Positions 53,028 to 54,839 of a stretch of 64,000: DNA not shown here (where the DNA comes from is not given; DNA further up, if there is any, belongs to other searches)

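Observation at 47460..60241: Eleven-gene complex I / group-4-hydrogenase-related (Ehr-like) operon with a duplicated four-gene membrane module and no ferredoxin subunit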

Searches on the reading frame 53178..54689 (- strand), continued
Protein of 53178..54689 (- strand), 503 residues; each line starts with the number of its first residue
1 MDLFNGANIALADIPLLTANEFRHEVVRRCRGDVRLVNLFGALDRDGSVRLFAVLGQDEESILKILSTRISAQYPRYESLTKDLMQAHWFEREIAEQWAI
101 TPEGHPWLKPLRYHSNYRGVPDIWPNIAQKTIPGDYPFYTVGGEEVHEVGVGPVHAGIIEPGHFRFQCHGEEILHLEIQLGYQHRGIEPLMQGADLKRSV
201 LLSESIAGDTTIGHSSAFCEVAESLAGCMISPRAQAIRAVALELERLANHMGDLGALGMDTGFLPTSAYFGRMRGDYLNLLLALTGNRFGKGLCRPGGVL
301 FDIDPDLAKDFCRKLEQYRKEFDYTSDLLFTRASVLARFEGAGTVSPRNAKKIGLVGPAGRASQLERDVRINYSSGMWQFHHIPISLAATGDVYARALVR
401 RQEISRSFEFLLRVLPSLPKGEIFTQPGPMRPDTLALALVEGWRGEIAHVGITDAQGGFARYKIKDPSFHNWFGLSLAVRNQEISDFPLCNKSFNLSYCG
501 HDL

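Call 17: find_encoding_contigs(protein=P0007, flank=10000, max_places=2)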
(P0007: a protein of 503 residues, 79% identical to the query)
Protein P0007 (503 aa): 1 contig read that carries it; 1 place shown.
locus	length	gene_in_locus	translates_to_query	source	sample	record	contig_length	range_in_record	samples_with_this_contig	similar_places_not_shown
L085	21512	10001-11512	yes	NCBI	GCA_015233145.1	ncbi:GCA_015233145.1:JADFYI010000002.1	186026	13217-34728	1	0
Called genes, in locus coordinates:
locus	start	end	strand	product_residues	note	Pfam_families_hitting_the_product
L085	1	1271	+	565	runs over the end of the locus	PF01558:POR, PF01855:POR_N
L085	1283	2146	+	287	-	PF02775:TPP_enzyme_C, PF12367:PFO_beta_C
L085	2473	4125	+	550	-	PF00916:Sulfate_transp, PF01740:STAS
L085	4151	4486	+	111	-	PF01022:HTH_5, PF12840:HTH_20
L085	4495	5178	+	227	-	PF00359:PTS_EIIA_2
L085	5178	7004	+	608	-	PF00662:Proton_antipo_N (weak), PF00361:Proton_antipo_M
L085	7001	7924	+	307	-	PF00146:NADHdh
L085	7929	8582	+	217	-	-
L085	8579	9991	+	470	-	PF00361:Proton_antipo_M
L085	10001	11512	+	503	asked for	PF00346:Complex1_49kDa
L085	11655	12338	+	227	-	PF01058:Oxidored_q6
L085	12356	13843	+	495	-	PF03062:MBOAT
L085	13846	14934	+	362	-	PF07611:DUF1574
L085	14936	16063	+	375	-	PF02638:GHL10, PF13200:DUF4015 (weak)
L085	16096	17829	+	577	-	PF01855:POR_N, PF02775:TPP_enzyme_C, PF00037:Fer4 (faint)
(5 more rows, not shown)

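Call 18: find_encoding_contigs(protein=P0024, flank=10000, max_places=2)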
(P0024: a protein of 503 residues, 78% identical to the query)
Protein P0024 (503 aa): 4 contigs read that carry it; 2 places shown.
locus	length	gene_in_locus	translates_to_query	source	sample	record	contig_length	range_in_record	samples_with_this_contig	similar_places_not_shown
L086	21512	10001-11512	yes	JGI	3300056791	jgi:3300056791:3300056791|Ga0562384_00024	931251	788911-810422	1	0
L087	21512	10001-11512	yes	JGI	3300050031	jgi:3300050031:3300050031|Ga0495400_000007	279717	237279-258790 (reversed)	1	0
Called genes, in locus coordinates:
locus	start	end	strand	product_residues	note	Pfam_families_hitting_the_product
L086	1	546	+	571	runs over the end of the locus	PF03065:Glyco_hydro_57, PF09210:BE_C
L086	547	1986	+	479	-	PF03065:Glyco_hydro_57 (faint)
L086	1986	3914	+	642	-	PF02922:CBM_48, PF00128:Alpha-amylase (weak), PF02806:Alpha-amylase_C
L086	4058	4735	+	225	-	PF12728:HTH_17 (weak), PF00359:PTS_EIIA_2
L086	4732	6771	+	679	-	PF00361:Proton_antipo_M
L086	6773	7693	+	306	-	PF00146:NADHdh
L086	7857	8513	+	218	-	-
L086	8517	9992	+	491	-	PF00361:Proton_antipo_M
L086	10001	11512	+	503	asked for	PF00346:Complex1_49kDa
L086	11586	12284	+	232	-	PF01058:Oxidored_q6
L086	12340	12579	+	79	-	-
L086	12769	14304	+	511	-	PF02541:Ppx-GppA, PF21447:Ppx-GppA_III, PF24391:HD-CE (weak), PF01966:HD (weak)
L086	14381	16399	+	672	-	PF13089:PP_kinase_N, PF02503:PP_kinase, PF17941:PP_kinase_C_1, PF13090:PP_kinase_C, PF13091:PLDc_2 (weak)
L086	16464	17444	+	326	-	PF00480:ROK, PF01869:BcrAD_BadFG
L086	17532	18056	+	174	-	PF09351:DUF1993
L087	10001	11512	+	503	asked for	PF00346:Complex1_49kDa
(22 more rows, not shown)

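Call 24: search_solved_structures(query=window:53178-54689:-, show_alignments=3, max_evalue=0.00001)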
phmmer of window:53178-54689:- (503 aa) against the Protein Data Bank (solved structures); distinct sequences matched with E-value up to 0.00001: 54.
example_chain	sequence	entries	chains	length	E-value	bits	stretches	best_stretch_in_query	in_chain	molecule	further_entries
7z0s_E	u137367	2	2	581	1e-44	156.3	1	68-498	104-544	Formate hydrogenlyase subunit 5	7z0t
6cfw_L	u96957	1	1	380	3e-37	131.7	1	149-490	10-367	Membrane-bound hydrogenase subunit alpha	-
2fug_4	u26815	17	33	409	3.3e-33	118.4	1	145-429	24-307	NADH-quinone oxidoreductase chain 4 | NADH-QUINONE OXIDOREDUCTASE SUBUNIT 4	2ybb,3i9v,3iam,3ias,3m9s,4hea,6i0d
7q5y_B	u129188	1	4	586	4.3e-24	88.3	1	151-420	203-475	NADH-quinone oxidoreductase subunit C/D 2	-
6hum_H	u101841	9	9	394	3.2e-23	85.4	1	149-422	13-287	NAD(P)H-quinone oxidoreductase subunit H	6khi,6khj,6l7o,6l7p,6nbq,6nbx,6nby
7zm7_C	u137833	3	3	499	7.2e-22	81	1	147-435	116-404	NADH-ubiquinone oxidoreductase 49 kDa subunit-like protein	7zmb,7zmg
9iho_D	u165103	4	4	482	1.7e-21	79.7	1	135-437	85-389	NUCM (49 kDa) subunit of mitochondrial NADH:ubiquinone oxidoreductase (Complex I)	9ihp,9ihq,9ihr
8ba0_D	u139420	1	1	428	2.3e-21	79.3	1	152-433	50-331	Complex I-49kD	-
8b9z_D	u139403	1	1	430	2.4e-21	79.3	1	152-433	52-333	Complex I-49kD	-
8esw_S2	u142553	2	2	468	3.2e-21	78.8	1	152-433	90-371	Complex I-49kD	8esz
7wfg_H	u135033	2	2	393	7.8e-21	77.6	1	141-422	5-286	NAD(P)H-quinone oxidoreductase subunit H, chloroplastic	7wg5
8e9g_D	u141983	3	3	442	8.4e-21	77.5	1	148-424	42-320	NADH-quinone oxidoreductase subunit D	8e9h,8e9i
8bpx_D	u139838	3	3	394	2.4e-20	76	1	152-428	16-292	NADH dehydrogenase [ubiquinone] iron-sulfur protein 2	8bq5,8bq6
7aqr_D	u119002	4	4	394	2.9e-20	75.7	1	152-427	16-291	NADH dehydrogenase subunit 7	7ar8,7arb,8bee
7ar7_D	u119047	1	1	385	2.9e-20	75.7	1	152-427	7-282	NADH dehydrogenase [ubiquinone] iron-sulfur protein 2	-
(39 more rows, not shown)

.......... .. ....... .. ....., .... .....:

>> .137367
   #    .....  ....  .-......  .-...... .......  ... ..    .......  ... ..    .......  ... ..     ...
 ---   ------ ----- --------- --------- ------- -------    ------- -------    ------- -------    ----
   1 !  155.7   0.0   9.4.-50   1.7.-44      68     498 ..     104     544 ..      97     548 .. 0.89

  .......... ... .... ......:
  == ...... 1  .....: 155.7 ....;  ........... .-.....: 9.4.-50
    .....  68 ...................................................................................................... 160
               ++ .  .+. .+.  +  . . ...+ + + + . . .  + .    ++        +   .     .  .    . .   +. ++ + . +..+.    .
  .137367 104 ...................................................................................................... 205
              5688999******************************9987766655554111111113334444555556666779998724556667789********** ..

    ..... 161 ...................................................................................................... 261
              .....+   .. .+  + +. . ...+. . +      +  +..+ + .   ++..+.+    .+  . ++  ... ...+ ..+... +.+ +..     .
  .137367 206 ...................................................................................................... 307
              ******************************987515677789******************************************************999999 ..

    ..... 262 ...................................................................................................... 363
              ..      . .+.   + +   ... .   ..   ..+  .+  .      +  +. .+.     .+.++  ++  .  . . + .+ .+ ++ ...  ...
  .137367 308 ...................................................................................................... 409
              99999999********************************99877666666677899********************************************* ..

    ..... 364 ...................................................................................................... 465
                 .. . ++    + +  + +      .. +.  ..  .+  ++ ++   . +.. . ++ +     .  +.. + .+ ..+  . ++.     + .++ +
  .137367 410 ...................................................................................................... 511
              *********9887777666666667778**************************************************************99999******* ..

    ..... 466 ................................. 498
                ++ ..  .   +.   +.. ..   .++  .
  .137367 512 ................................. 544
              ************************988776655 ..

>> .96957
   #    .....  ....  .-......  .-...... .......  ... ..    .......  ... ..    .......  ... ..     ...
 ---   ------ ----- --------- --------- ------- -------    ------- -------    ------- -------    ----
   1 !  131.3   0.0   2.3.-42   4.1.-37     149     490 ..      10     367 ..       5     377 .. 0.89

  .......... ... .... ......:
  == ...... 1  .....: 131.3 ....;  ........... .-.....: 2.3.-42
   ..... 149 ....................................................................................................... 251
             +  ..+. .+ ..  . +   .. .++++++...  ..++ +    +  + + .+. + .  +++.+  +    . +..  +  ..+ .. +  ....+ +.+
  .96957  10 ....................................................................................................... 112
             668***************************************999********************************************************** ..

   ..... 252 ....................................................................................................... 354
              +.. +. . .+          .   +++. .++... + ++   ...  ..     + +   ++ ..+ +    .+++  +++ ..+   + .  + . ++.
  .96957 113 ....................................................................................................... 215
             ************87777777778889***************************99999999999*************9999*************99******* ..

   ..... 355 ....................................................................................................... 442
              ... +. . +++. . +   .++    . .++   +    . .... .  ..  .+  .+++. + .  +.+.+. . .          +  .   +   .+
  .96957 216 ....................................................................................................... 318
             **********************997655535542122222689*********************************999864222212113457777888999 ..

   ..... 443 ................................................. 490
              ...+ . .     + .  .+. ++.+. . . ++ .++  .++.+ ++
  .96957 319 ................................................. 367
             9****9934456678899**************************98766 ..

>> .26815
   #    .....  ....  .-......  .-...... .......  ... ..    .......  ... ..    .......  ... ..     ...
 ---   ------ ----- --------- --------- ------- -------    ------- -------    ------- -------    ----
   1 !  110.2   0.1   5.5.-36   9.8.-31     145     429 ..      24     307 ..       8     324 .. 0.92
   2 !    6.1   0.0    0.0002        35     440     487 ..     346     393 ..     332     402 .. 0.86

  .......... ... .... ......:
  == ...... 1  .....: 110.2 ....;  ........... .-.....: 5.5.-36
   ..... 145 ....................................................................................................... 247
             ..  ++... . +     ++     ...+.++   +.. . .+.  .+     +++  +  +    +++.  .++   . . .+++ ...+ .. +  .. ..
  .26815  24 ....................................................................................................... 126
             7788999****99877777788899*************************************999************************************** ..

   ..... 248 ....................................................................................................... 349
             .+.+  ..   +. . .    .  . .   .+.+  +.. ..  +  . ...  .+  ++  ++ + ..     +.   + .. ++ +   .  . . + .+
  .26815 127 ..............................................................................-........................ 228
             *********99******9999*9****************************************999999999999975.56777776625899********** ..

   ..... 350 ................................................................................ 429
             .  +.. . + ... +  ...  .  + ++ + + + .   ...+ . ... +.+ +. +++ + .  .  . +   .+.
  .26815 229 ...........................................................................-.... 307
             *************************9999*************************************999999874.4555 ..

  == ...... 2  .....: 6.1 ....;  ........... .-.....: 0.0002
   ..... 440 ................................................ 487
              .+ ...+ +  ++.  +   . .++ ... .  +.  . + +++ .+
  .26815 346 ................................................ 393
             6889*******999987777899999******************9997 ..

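Call 29: find_related_loci(query=window:53178-54689:-, collection=metagenome_contigs, flank=10000)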
Query window:53178-54689:- (503 aa) in metagenome_contigs; peptide patterns used: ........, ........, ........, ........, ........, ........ (x = any residue, [..] = any of these).
600 stretches matched a pattern (row limit reached: there are more); 577 encode a relative of the query (tblastn E <= 1e-3); the best 80 are kept; 80 distinct loci.
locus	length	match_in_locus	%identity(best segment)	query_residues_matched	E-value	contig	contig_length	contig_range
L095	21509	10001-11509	79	1-503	0e+0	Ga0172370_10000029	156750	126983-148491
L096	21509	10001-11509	79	1-503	0e+0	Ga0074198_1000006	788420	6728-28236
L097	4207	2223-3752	78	1-503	0e+0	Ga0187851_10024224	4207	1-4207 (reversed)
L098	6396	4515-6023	76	1-503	0e+0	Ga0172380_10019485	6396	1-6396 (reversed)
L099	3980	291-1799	77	1-503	0e+0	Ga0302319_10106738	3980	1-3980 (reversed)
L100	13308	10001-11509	78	1-503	0e+0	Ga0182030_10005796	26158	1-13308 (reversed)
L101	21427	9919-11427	77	1-503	0e+0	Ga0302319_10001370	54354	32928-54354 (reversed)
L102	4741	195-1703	75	1-503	0e+0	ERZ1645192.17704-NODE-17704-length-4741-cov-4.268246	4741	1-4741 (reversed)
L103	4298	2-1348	81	55-503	0e+0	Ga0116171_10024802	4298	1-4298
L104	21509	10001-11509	72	1-503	0e+0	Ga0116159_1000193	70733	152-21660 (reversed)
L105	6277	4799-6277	76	1-493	0e+0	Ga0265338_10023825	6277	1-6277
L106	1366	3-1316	82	66-503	0e+0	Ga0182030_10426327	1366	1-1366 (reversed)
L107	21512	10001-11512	79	1-503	0e+0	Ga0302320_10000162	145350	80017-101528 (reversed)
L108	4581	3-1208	82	102-503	0e+0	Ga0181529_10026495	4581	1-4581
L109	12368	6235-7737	60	3-503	0e+0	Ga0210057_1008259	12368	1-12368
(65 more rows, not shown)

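Call 70: predict_structure(alignment_id=A2)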
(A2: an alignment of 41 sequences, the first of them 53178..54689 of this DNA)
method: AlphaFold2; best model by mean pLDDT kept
length: 503 residues; sequences in the alignment: 41
mean_pLDDT: 77.6   pTM: 0.84
mean pLDDT of the five models: 77.6, 73.2, 72.9, 69.3, 68.6
residues with pLDDT >= 90: 190; 70-90: 178; 50-70: 61; < 50: 74
segments of 3 or more residues with pLDDT < 50: 133-182, 481-503
pLDDT, mean of each block of 10 residues (from residue 1): 83 96 96 90 93 92 94 94 86 87 80 74 72 43 33 26 34 44 65 89 71 91 94 94 89 71 73 86 81 91 95 97 87 69 76 80 84 82 71 75 91 94 93 96 86 96 77 58 42 36 26
secondary structure, 60 per line:
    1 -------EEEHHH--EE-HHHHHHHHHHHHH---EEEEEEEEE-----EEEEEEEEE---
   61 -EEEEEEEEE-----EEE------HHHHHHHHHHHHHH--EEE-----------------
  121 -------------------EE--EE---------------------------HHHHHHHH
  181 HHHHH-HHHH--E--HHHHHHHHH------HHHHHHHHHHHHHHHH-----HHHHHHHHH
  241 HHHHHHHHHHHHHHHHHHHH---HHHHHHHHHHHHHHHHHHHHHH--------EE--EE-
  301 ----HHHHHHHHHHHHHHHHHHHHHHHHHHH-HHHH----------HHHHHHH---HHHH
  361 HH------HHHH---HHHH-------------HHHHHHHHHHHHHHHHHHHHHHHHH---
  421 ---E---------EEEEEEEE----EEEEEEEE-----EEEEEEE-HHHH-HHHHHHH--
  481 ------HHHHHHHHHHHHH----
elements in order: E8-10 H19-31 E35-43 E49-57 E62-70 E76-78 H85-98 E101-103 H173-185 H187-190 H196-204 H211-226 H232-260 H264-285 H305-331 H333-336 H347-353 H357-362 H369-372 H376-379 H393-417 E434-441 E446-453 E459-465 H467-470 H472-478 H487-499

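Call 73: fold_search(model_id=the predicted structure, library=pdb)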
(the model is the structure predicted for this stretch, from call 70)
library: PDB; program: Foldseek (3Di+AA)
matches with E <= 10: 616; with E <= 0.001: 218
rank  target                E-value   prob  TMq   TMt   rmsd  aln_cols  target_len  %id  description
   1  7z0s_E                2.5e-27  1.00  0.79  0.75   7.0       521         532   24  Structure of the Escherichia coli formate hydrogenlyase complex (anaerobic preparation, without formate dehydrogenase  (released 2022-09-28)
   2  7nz1_D                8.8e-21  1.00  0.76  0.67   6.8       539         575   19  Respiratory complex I from Escherichia coli - focused refinement of cytoplasmic arm (released 2021-08-18)
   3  7zci_C                1.6e-20  1.00  0.74  0.65   6.7       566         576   18  Complex I from E. coli, LMNG-purified, under Turnover at pH 6, Resting state (released 2022-09-21)
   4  7nyr_D                2.8e-20  1.00  0.75  0.64   7.5       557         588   19  Respiratory complex I from Escherichia coli - conformation 1 (released 2021-08-25)
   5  7p69_C                3.2e-20  1.00  0.71  0.63   6.8       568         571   18  Complex I from E. coli, DDM/LMNG-purified, under Turnover at pH 6, Resting state (released 2022-09-21)
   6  7p7l_C                3.4e-20  1.00  0.75  0.65   7.6       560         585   18  Complex I from E. coli, DDM/LMNG-purified, with NADH and FMN, Open state (released 2022-09-21)
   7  7z7t_C                3.4e-20  1.00  0.75  0.65   6.3       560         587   20  Complex I from E. coli, LMNG-purified, under Turnover at pH 6, Open state (released 2022-09-21)
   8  7p7k_C                5.0e-20  1.00  0.74  0.66   6.2       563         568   18  Complex I from E. coli, DDM/LMNG-purified, with DQ, Resting state (released 2022-09-21)
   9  7q5y_B                9.1e-20  1.00  0.74  0.64   7.0       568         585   19  Structure of NADH:ubichinon oxidoreductase (complex I) of the hyperthermophilic eubacterium Aquifex aeolicus (released 2022-11-16)
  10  7z7r_C                1.2e-19  1.00  0.77  0.66   6.9       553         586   18  Complex I from E. coli, LMNG-purified, Apo, Open-ready state (released 2022-09-21)
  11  7z84_C                1.6e-19  1.00  0.76  0.66   6.9       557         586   18  Complex I from E. coli, DDM/LMNG-purified, under Turnover at pH 8, Open-ready state (released 2022-09-21)
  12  7p7j_C                1.7e-19  1.00  0.75  0.65   7.0       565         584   18  Complex I from E. coli, DDM/LMNG-purified, with DQ, Open state (released 2022-09-21)
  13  7p7e_C                1.7e-19  1.00  0.69  0.61   6.9       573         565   17  Complex I from E. coli, DDM/LMNG-purified, Apo, Resting state (released 2022-09-21)
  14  7z7v_C                2.1e-19  1.00  0.75  0.64   6.9       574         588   18  Complex I from E. coli, LMNG-purified, under Turnover at pH 6, Open-ready state (released 2022-09-21)
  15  7p64_C                2.2e-19  1.00  0.77  0.66   5.7       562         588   19  Complex I from E. coli, DDM/LMNG-purified, under Turnover at pH 6, Open state (released 2022-09-21)
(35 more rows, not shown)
